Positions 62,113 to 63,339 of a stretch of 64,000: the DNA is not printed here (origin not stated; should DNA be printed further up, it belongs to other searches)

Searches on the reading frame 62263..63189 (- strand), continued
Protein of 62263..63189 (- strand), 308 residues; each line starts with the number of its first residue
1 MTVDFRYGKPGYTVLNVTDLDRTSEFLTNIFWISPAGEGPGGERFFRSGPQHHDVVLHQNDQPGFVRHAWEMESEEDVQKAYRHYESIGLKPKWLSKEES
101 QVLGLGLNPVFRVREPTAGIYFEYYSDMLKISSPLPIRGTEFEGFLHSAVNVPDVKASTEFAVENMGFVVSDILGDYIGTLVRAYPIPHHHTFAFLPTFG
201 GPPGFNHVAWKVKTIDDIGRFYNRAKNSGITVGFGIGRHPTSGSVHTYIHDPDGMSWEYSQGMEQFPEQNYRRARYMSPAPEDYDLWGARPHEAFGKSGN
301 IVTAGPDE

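Call 64: find_encoding_contigs(protein=P0003, flank=10000, max_places=1)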
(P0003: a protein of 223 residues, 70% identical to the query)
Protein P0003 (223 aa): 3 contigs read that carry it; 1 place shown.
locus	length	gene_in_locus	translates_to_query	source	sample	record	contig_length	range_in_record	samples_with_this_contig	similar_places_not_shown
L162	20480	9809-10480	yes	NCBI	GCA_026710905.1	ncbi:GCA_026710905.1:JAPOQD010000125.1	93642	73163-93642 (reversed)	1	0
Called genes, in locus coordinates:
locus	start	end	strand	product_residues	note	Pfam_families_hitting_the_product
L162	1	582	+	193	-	PF00330:Aconitase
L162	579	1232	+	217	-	PF00694:Aconitase_C, PF27512:LeuD, PF27434:LeuD_C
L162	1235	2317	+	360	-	PF00180:Iso_dh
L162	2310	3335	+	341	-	PF01118:Semialdhyde_dh, PF02774:Semialdhyde_dhC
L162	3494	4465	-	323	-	-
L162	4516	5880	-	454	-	PF01636:APH, PF02958:EcKL (weak)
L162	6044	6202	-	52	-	PF01946:Thi4 (weak), PF07992:Pyr_redox_2 (weak), PF00890:FAD_binding_2, PF01266:DAO, PF13450:NAD_binding_8, PF01593:Amino_oxidase (weak)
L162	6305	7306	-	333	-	PF01515:PTA_PTB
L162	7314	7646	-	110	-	PF23544:AtuA_ferredoxin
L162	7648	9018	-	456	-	PF07287:AtuA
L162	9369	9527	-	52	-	-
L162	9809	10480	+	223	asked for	PF00440:TetR_N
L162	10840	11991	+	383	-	PF02771:Acyl-CoA_dh_N, PF02770:Acyl-CoA_dh_M, PF00441:Acyl-CoA_dh_1, PF08028:Acyl-CoA_dh_2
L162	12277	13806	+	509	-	PF25800:FimV_N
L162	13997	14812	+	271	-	PF01416:PseudoU_synth_1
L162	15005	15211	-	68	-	PF00313:CSD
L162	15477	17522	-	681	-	PF07715:Plug, PF00593:TonB_dep_Rec_b-barrel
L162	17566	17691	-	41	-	-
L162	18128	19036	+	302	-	PF12146:Hydrolase_4 (weak), PF12697:Abhydrolase_6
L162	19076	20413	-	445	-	PF03721:UDPG_MGDP_dh_N, PF00984:UDPG_MGDP_dh, PF03720:UDPG_MGDP_dh_C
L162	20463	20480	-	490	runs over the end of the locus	PF00044:Gp_dh_N, PF02800:Gp_dh_C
